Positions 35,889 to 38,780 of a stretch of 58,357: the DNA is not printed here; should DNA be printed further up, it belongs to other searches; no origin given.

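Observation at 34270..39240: Mo-bisPGD respiratory complex with ArrA/ArxA-type active-site spacing but inverted C-B-A-D gene order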

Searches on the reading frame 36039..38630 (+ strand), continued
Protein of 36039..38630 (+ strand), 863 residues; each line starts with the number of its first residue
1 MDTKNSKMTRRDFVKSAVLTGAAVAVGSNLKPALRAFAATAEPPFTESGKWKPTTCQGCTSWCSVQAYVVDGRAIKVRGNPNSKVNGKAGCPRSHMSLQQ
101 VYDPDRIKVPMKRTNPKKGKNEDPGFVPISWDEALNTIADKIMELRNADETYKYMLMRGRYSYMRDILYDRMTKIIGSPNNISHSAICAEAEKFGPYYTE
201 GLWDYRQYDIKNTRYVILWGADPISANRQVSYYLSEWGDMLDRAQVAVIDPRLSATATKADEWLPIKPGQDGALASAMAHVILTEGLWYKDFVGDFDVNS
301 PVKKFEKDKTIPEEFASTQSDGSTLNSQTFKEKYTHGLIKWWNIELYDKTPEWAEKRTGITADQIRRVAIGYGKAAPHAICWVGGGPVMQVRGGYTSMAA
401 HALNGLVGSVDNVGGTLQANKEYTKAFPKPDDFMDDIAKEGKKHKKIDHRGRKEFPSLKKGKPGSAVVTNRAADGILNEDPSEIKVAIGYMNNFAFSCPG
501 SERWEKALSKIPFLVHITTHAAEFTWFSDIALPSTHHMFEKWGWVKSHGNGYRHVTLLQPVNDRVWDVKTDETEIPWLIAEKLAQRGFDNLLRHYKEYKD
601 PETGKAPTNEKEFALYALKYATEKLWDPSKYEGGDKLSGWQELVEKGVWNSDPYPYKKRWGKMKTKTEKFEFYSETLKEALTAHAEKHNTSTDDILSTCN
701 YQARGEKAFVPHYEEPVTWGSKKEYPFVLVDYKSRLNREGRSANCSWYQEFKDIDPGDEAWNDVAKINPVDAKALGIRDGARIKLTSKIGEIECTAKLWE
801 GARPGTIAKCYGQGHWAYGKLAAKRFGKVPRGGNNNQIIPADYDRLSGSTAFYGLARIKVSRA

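Call 8: find_related_loci(query=window:36039-38627:+, collection=genome_contigs, flank=8000)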
Query window:36039-38627:+ (863 aa) in genome_contigs; peptide patterns used: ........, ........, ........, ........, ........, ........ (x = any residue, [..] = any of these).
35 stretches matched a pattern; 21 encode a relative of the query (tblastn E <= 1e-3); 20 distinct loci.
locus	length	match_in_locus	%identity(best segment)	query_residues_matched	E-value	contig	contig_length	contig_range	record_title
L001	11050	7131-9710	80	1-862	0e+0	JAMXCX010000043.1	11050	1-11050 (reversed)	MAG: Candidatus Omnitrophota bacterium isolate MohnsGC05_bin006 NODE_43_length_11050_cov_13.250524, whole genome shotgun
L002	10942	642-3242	80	1-863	0e+0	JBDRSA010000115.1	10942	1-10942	MAG: Candidatus Omnitrophota bacterium isolate MEGAHIT-group-3.119 k141_83332, whole genome shotgun sequence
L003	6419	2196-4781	79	1-863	0e+0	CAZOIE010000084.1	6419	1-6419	MAG TPA_asm: uncultured Planctomycetia bacterium isolate SRP077602_co2_344 genome assembly, contig: NODE_17971_length_64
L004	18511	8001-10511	74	6-857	0e+0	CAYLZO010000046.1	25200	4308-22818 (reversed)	MAG TPA_asm: uncultured Anaerolineaceae bacterium isolate SRP141376_co1_201 genome assembly, contig: NODE_4377_length_25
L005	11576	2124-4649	74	5-862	0e+0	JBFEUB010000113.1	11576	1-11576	MAG: Desulfobacteria bacterium isolate Mix_mud07.2021.05.48 k141_1067693_length_11576_cov_12.8409, whole genome shotgun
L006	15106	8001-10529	70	4-862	0e+0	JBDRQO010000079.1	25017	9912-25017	MAG: Pseudomonadota bacterium isolate MEGAHIT-group-2.49 k141_126649, whole genome shotgun sequence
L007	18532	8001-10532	70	4-863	0e+0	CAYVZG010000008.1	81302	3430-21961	MAG TPA_asm: uncultured Desulfobacula sp. isolate binchicken_co141_614 genome assembly, contig: NODE_1072_length_81302_c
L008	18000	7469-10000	71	4-863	0e+0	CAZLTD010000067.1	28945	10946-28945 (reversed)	MAG TPA_asm: uncultured Desulfobacula sp. isolate SRP077602_co5_376 genome assembly, contig: NODE_7993_length_28945_cov_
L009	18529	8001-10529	71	4-862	0e+0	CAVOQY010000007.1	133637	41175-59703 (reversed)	MAG: uncultured delta proteobacterium isolate MFD09964.bin.1.284 genome assembly, contig: contig_39647, whole genome sho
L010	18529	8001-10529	71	4-862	0e+0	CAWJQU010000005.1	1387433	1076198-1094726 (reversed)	MAG: uncultured delta proteobacterium isolate MFD03804.bin.2.191 genome assembly, contig: contig_45557, whole genome sho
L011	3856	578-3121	69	2-863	0e+0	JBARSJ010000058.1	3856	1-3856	MAG: Anaerolineales bacterium isolate MFD12959_ilm_asm_bin38 k127_279228, whole genome shotgun sequence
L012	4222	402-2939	70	8-862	0e+0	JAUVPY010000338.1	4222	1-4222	MAG: Anaerolineae bacterium isolate CSMAG_674 CSMAG_674_k127_1431762_length_4222_cov_37.4232, whole genome shotgun seque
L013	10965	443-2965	69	6-863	0e+0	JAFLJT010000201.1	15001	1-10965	MAG: Pseudodesulfovibrio sp. isolate MC-06 c_000000018750, whole genome shotgun sequence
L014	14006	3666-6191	66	4-862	0e+0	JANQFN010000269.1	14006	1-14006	MAG: Desulfarculaceae bacterium isolate PL23a_bin.9 k99_65222, whole genome shotgun sequence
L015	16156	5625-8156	71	4-863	0e+0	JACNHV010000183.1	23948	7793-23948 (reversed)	MAG: Candidatus Desulfobacula maris NIOZ-UU_NODE_2495_length_23948_cov_11.9205, whole genome shotgun sequence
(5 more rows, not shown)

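Call 9: find_encoding_contigs(protein=window:36039-38630:+, flank=10000, max_places=4)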
Protein window:36039-38630:+ (863 aa): 2 contigs read that carry it; 1 place shown.
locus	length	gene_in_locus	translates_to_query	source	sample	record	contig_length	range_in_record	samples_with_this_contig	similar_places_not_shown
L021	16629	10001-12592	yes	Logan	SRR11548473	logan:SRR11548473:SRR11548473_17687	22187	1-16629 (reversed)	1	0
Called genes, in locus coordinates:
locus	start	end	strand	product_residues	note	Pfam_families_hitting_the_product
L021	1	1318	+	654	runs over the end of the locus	PF07992:Pyr_redox_2 (faint), PF01266:DAO (faint), PF13450:NAD_binding_8 (faint), PF00037:Fer4 (weak), PF12838:Fer4_7, PF13187:Fer4_9 (weak), PF13237:Fer4_10 (weak), PF14697:Fer4_21 (weak), +7 more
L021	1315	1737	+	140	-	PF02662:FlpD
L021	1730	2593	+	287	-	PF13187:Fer4_9 (faint), PF00037:Fer4 (faint), PF12797:Fer4_2 (faint), PF13534:Fer4_17 (weak)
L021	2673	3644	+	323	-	PF13187:Fer4_9 (faint), PF12838:Fer4_7 (faint), PF14697:Fer4_21 (faint), PF00037:Fer4 (faint), PF17179:Fer4_22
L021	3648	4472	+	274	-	PF00970:FAD_binding_6 (weak), PF00175:NAD_binding_1, PF10418:DHODB_Fe-S_bind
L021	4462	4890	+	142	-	PF01040:UbiA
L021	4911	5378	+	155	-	PF01040:UbiA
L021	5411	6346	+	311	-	PF00348:polyprenyl_synt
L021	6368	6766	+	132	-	-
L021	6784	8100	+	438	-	-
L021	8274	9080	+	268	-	PF03916:NrfD, PF14589:NrfD_2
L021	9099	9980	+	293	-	PF12838:Fer4_7 (weak), PF13237:Fer4_10 (weak), PF13247:Fer4_11, PF13187:Fer4_9 (weak), PF25160:LdpA_Fe-S-bd (weak), PF00037:Fer4, PF13237:Fer4_10 (weak), PF13187:Fer4_9 (weak), +5 more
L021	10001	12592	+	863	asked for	PF04879:Molybdop_Fe4S4, PF00384:Molybdopterin, PF01568:Molydop_binding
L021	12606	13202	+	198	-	PF02613:Nitrate_red_del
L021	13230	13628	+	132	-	PF00072:Response_reg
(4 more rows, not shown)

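Call 24: search_protein_representatives(protein=window:36039-38627:+)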
Query: 863 residues. Proteins with E-value up to 0.001 (for the whole library): 9422; up to 1e-10: 4080; up to 1e-30: 665. The best 150 are listed.
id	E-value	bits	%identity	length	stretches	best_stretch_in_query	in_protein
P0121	0.0e+00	1220.8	61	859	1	8-862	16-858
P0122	0.0e+00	1068.5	59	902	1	10-861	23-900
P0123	5.3e-254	861.9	48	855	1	7-862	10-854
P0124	1.3e-231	787.8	50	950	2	9-686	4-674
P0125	2.4e-222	757.2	46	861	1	47-854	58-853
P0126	6.2e-217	739.2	50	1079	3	8-419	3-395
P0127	1.9e-216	737.7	45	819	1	9-863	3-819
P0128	1.0e-213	728.6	44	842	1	54-862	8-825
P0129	1.5e-213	728.1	48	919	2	8-601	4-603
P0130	6.2e-210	716.1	44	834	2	257-863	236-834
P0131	5.3e-171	587.3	44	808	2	6-584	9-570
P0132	1.5e-169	582.5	57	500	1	7-489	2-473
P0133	1.6e-159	549.3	43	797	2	7-571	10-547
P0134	3.2e-155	535.0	57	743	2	111-421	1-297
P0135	2.0e-151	522.5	47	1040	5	673-860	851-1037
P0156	3.8e-97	342.9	34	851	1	8-863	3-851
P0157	1.2e-96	341.2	36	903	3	7-313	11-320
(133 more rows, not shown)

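Call 34: find_encoding_contigs(protein=P0010, flank=8000, max_places=1)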
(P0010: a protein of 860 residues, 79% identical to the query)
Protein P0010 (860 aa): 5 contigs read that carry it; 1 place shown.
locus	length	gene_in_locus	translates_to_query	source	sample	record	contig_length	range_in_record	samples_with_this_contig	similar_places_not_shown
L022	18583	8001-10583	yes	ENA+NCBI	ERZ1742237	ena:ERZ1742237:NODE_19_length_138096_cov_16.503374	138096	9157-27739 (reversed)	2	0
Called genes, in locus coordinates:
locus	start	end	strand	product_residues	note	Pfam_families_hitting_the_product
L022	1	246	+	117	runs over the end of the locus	-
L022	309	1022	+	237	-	PF02811:PHP, PF13263:PHP_C (weak)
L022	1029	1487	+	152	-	PF02518:HATPase_c, PF13589:HATPase_c_3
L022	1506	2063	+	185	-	PF00111:Fer2, PF13510:Fer2_4, PF13187:Fer4_9 (faint), PF12797:Fer4_2 (faint), PF12800:Fer4_4 (faint), PF14697:Fer4_21, PF12838:Fer4_7, PF00037:Fer4 (weak), +2 more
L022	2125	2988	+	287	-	PF01040:UbiA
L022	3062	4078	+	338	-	PF00348:polyprenyl_synt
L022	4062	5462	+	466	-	PF09699:Paired_CXXCH_1 (faint), PF13435:Cytochrome_C554 (faint), PF14522:Cytochrome_C7 (faint), PF14537:Cytochrom_c3_2 (faint), PF13447:Multi-haem_cyto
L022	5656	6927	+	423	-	PF16930:Porin_5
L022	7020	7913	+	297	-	PF25160:LdpA_Fe-S-bd (faint), PF12838:Fer4_7 (weak), PF13237:Fer4_10 (weak), PF13247:Fer4_11, PF00037:Fer4 (weak), PF13237:Fer4_10 (weak), PF13187:Fer4_9 (weak), PF13247:Fer4_11, +2 more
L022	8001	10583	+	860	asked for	PF04879:Molybdop_Fe4S4, PF00384:Molybdopterin, PF01568:Molydop_binding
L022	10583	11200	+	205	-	PF02613:Nitrate_red_del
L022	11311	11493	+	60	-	PF02416:TatA_B_E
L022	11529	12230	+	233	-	PF00902:TatC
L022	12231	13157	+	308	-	PF04055:Radical_SAM, PF13353:Fer4_12 (weak), PF06463:Mob_synth_C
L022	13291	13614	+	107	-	PF02627:CMD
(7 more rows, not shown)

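Call 35: find_encoding_contigs(protein=P0013, flank=8000, max_places=1)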
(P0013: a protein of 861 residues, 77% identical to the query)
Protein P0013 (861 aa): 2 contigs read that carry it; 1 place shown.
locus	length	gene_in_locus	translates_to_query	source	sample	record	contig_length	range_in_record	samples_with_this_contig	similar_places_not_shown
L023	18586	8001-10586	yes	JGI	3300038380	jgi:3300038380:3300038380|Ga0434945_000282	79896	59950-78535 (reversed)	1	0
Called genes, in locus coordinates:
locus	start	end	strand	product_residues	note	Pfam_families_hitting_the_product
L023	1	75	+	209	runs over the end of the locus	PF04205:FMN_bind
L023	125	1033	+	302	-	PF02424:ApbE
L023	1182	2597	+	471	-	-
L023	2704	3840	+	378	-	-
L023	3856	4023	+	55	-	-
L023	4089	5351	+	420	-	-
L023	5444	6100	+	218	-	-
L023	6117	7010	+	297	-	PF03916:NrfD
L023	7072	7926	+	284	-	PF13237:Fer4_10 (weak), PF13187:Fer4_9 (weak), PF13247:Fer4_11, PF25160:LdpA_Fe-S-bd (weak), PF00037:Fer4, PF12797:Fer4_2 (weak), PF13237:Fer4_10, PF13247:Fer4_11, +4 more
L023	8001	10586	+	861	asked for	PF04879:Molybdop_Fe4S4, PF00384:Molybdopterin, PF01568:Molydop_binding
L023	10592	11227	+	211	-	PF02613:Nitrate_red_del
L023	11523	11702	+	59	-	-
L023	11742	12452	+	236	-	PF00902:TatC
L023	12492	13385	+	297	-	PF01797:Y1_Tnp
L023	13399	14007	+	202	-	PF12804:NTP_transf_3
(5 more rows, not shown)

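Call 36: find_encoding_contigs(protein=P0020, flank=8000, max_places=1)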
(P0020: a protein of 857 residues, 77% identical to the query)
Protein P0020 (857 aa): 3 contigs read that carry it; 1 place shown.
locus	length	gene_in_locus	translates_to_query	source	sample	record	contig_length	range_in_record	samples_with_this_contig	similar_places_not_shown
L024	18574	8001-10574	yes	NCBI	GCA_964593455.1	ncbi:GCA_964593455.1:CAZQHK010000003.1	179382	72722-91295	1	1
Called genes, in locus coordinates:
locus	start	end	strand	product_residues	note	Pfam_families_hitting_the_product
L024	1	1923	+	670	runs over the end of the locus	PF25323:6TM_PilS, PF08448:PAS_4, PF00512:HisKA, PF02518:HATPase_c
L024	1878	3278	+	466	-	PF00072:Response_reg, PF00158:Sigma54_activat, PF14532:Sigma54_activ_2, PF00004:AAA (weak), PF07728:AAA_5, PF13245:AAA_19 (faint), PF25601:AAA_lid_14, PF02954:HTH_8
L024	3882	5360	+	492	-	PF00395:SLH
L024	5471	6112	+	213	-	-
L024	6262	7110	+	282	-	PF03916:NrfD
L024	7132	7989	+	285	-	PF13237:Fer4_10 (weak), PF13247:Fer4_11, PF13187:Fer4_9 (weak), PF25160:LdpA_Fe-S-bd (weak), PF00037:Fer4 (weak), PF12797:Fer4_2 (weak), PF12837:Fer4_6 (weak), PF13247:Fer4_11, +3 more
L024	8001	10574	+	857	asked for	PF04879:Molybdop_Fe4S4, PF00384:Molybdopterin, PF01568:Molydop_binding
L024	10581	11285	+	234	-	PF02613:Nitrate_red_del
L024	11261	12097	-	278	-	PF00970:FAD_binding_6, PF00175:NAD_binding_1, PF10418:DHODB_Fe-S_bind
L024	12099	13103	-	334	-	PF12838:Fer4_7 (faint), PF17179:Fer4_22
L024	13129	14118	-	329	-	PF13187:Fer4_9 (faint), PF00037:Fer4 (faint), PF12797:Fer4_2 (faint), PF13183:Fer4_8 (weak)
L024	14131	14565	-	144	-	PF02662:FlpD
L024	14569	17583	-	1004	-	PF07992:Pyr_redox_2, PF12831:FAD_oxidored (weak), PF13450:NAD_binding_8 (weak), PF00037:Fer4 (weak), PF07992:Pyr_redox_2, PF13450:NAD_binding_8, PF12838:Fer4_7, PF14697:Fer4_21, +16 more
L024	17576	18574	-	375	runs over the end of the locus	PF14697:Fer4_21 (weak), PF04422:FrhB_FdhB_N, PF04432:FrhB_FdhB_C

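Call 67: predict_structure(alignment_id=A2)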
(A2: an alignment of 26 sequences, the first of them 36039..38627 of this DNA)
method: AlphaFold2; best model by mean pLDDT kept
length: 863 residues; sequences in the alignment: 26
mean_pLDDT: 85.8   pTM: 0.87
mean pLDDT of the five models: 85.8, 85.3, 83.3, 83.1, 76.6
residues with pLDDT >= 90: 499; 70-90: 256; 50-70: 58; < 50: 50
segments of 3 or more residues with pLDDT < 50: 1-46
pLDDT, mean of each block of 10 residues (from residue 1): 39 40 32 33 55 81 89 90 86 78 81 76 81 96 98 92 82 96 78 89 85 93 71 84 94 88 92 96 98 96 96 89 89 98 98 97 98 97 76 86 97 91 92 97 93 87 81 94 96 84 92 92 87 88 88 91 82 95 98 97 96 95 95 95 96 92 95 96 96 95 95 90 94 58 65 78 90 96 93 92 92 56 60 80 82 76 92
secondary structure, 60 per line:
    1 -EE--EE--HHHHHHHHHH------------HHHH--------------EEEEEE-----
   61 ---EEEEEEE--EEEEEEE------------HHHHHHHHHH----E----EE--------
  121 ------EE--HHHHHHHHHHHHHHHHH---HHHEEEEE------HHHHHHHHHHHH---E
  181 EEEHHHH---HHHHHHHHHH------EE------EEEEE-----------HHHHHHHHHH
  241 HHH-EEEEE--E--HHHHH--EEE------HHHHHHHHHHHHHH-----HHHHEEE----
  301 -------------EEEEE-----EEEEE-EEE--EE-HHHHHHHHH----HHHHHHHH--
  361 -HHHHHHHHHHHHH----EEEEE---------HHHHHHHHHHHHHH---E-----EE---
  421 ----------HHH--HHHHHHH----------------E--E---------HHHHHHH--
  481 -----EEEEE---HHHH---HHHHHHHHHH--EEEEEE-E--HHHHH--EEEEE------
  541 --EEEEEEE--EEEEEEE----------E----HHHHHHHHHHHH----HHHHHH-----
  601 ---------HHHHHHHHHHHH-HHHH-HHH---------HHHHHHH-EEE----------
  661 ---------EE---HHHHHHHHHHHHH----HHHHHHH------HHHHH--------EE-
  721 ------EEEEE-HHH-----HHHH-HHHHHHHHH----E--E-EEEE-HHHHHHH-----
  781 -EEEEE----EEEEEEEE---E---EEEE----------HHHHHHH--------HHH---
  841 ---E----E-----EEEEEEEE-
elements in order (helices of 4 or more, strands of 3 or more residues): H10-19 H32-35 E50-55 E64-70 E73-79 H92-101 H131-147 E154-158 H165-176 E180-183 H184-187 H191-200 E215-219 H231-243 E245-249 H255-259 E262-264 H271-284 H290-293 E294-296 E314-318 E324-328 E330-332 H338-346 H351-358 H362-374 E379-383 H393-406 H436-442 H472-478 E486-490 H494-497 H501-510 E513-518 H523-527 E530-534 E543-549 E552-558 H574-585 H590-595 H610-621 H623-626 H640-646 E648-650 H675-687 H692-698 H705-709 E727-731 H741-744 H746-754 E764-767 H769-775 E782-786 E791-798 E806-809 H820-826 E855-862
